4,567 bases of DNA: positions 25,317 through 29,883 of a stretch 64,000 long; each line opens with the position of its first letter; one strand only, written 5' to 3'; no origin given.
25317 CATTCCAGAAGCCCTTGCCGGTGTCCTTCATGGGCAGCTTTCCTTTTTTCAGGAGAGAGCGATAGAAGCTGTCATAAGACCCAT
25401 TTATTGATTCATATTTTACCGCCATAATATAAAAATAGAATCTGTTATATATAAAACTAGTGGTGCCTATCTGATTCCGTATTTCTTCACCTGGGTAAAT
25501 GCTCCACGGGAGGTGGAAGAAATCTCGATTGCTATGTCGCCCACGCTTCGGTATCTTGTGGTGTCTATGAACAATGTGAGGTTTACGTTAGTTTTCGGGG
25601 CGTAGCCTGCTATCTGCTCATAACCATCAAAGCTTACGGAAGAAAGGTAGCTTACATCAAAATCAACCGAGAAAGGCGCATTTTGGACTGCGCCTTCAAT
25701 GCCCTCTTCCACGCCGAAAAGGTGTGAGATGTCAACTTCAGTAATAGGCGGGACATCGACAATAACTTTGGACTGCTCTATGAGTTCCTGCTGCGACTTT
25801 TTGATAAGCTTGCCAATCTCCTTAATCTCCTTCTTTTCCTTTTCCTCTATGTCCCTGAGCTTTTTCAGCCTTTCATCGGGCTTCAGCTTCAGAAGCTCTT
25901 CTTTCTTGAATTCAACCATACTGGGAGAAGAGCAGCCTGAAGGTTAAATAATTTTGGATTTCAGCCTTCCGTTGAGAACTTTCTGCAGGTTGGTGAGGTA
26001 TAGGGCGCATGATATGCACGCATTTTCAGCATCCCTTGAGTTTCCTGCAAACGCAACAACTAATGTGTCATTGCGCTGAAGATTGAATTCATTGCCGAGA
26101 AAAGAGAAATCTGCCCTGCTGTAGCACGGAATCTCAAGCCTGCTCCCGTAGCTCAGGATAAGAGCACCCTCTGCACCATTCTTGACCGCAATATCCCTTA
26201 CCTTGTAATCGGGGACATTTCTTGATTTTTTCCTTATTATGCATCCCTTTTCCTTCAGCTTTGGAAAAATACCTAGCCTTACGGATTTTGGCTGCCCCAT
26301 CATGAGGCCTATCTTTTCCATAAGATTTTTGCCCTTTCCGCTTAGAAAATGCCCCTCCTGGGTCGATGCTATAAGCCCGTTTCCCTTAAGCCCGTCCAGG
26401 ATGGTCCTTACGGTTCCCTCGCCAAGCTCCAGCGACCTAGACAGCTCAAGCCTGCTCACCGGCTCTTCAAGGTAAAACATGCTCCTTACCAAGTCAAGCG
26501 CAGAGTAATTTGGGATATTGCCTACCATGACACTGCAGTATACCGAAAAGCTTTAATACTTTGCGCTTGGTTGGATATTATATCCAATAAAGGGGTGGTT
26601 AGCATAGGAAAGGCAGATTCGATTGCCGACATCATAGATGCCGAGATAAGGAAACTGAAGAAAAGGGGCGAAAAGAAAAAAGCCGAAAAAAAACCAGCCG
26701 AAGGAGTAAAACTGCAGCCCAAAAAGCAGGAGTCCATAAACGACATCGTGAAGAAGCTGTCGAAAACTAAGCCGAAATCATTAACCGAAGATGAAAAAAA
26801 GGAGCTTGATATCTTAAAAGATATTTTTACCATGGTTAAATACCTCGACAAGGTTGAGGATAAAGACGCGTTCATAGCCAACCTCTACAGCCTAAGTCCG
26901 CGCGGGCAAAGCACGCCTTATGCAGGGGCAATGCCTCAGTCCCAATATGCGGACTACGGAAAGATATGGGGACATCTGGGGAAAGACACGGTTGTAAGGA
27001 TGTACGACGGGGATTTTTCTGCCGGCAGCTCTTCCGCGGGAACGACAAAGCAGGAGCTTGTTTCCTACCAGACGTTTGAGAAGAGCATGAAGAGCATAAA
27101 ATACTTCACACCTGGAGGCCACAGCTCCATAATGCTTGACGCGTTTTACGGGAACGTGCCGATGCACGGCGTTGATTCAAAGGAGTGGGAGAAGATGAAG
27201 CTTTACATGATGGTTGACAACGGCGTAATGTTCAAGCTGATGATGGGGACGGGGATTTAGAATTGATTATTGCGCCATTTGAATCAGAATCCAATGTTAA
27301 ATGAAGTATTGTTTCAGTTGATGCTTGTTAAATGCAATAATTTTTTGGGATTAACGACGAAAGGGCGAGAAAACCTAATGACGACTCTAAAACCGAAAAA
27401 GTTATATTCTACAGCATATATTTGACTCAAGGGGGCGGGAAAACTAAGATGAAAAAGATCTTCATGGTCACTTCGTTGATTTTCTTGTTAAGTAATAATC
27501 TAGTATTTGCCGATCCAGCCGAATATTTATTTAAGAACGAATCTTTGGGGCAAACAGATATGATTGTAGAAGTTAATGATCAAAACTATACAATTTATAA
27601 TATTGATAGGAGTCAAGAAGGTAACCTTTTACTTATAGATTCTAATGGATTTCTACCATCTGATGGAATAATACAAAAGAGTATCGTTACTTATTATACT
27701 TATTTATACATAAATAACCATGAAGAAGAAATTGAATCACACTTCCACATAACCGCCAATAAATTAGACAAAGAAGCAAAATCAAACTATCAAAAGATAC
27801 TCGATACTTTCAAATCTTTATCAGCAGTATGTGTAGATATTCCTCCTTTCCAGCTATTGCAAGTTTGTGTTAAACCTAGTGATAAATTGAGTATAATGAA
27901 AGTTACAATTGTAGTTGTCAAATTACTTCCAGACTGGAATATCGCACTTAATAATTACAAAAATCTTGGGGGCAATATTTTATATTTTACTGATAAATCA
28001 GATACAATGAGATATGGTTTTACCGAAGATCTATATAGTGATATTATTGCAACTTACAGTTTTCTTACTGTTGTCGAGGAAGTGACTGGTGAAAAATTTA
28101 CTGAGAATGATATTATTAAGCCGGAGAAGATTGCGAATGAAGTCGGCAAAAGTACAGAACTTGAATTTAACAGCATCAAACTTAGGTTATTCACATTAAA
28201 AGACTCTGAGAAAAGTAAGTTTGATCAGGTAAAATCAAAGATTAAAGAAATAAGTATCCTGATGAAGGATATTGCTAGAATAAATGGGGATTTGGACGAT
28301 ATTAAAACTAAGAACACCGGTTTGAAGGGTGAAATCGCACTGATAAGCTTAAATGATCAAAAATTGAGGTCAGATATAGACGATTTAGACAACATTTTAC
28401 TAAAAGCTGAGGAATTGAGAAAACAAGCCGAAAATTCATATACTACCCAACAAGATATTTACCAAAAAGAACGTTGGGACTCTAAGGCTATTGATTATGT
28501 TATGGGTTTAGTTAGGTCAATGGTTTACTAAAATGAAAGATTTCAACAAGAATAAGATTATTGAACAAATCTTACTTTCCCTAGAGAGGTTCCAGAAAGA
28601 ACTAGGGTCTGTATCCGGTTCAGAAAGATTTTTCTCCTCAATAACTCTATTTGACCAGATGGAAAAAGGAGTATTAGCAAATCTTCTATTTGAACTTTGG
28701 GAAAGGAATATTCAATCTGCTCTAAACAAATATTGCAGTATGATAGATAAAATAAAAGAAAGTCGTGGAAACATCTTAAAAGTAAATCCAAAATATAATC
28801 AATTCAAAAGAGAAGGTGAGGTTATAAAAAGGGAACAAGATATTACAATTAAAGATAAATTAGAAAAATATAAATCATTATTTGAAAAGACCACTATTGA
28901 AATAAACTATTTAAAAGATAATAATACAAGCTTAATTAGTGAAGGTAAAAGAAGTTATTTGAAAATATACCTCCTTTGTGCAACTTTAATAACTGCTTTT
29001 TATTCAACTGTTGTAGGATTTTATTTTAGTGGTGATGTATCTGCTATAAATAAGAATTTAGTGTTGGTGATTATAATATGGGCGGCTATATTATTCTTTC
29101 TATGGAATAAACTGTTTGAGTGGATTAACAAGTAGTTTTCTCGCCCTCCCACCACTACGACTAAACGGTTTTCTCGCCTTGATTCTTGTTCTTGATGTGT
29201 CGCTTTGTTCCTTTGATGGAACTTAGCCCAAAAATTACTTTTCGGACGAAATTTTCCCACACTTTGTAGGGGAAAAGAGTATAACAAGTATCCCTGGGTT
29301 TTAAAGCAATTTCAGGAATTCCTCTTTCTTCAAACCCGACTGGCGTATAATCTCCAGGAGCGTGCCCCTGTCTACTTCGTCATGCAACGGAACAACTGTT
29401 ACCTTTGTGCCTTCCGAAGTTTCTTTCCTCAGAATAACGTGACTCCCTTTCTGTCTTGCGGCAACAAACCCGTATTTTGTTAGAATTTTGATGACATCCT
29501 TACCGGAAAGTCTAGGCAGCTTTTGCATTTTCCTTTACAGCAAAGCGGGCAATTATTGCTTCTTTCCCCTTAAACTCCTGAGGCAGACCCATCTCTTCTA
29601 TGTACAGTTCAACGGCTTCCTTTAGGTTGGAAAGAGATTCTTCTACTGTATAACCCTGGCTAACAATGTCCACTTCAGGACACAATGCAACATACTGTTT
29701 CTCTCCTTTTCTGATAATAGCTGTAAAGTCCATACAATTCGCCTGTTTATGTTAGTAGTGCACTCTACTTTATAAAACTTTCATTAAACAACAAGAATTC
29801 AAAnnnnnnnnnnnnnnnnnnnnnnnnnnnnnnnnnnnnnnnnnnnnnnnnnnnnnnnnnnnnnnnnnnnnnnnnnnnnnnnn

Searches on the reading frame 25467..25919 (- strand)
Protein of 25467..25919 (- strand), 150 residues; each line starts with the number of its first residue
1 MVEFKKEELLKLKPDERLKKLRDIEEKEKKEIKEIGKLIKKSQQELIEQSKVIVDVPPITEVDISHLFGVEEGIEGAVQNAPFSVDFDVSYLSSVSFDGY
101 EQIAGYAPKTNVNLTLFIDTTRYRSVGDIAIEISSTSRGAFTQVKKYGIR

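Call 60: search_protein_families(library=pfam, proteins=[window:25467-25919:-], max_evalue=0.01)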
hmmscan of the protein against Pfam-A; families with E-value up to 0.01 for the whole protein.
window:25467-25919:- (150 aa): 0 families

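Call 85: search_protein_families(library=ncbifam, proteins=[window:25467-25919:-], max_evalue=0.01)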
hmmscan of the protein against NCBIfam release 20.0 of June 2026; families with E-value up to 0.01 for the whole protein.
window:25467-25919:- (150 aa): 0 families

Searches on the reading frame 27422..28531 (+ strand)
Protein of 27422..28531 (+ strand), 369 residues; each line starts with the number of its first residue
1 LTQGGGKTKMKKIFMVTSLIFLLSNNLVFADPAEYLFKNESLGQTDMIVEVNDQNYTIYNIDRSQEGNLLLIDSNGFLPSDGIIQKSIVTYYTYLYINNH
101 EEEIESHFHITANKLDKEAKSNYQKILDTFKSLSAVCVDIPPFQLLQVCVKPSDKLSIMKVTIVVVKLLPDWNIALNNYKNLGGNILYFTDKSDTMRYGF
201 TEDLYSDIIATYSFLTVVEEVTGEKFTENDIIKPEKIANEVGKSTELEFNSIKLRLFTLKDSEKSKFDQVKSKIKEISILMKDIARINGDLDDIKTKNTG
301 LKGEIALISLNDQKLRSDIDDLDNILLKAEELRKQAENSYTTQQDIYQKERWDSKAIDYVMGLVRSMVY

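Call 60: search_protein_families(library=pfam, proteins=[window:27422-28531:+], max_evalue=0.01)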
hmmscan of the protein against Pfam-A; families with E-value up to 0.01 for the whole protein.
window:27422-28531:+ (369 aa): 1 family
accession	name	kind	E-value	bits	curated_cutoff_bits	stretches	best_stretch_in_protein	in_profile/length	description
PF24319.2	DUF7491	-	0.0085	16.7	30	0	256-322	16-82/90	Coiled-coil region of unknown function (DUF7491)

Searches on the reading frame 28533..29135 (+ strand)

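Call 60: search_protein_families(library=pfam, proteins=[window:28533-29135:+], max_evalue=0.01)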
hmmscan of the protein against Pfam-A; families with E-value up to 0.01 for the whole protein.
window:28533-29135:+ (200 aa): 1 family
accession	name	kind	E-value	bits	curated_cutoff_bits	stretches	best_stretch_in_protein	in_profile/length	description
PF20990.2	DUF2207_C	-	0.0088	16.2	33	0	99-195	93-189/247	Predicted membrane protein (DUF2207) C-terminal domain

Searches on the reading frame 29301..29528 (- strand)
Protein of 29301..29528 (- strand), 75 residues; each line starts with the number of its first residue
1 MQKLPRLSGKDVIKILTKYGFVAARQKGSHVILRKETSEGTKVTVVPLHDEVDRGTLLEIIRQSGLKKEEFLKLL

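Call 90: search_protein_families(library=pfam, proteins=[window:29301-29528:-], max_evalue=0.01)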
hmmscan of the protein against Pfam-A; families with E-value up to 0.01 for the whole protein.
window:29301-29528:- (75 aa): 1 family
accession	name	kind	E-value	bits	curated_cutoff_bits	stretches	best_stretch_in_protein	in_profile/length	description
PF07927.17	HicA_toxin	-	5.3e-19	68.5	27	1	9-66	1-58/58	HicA toxin of bacterial toxin-antitoxin,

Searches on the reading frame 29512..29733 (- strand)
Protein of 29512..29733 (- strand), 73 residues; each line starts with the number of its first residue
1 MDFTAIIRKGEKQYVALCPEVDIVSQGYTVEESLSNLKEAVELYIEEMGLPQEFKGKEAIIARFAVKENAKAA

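Call 90: search_protein_families(library=pfam, proteins=[window:29512-29733:-], max_evalue=0.01)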
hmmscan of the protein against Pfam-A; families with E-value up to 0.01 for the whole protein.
window:29512-29733:- (73 aa): 2 families
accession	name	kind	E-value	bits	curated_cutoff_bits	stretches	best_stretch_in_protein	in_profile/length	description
PF15919.11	HicB_lk_antitox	-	0.0066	17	27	1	6-48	4-48/123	HicB_like antitoxin of bacterial toxin-antitoxin system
PF24113.1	DUF7387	-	0.0082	16.9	27.9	1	7-51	17-60/85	Family of unknown function (DUF7387)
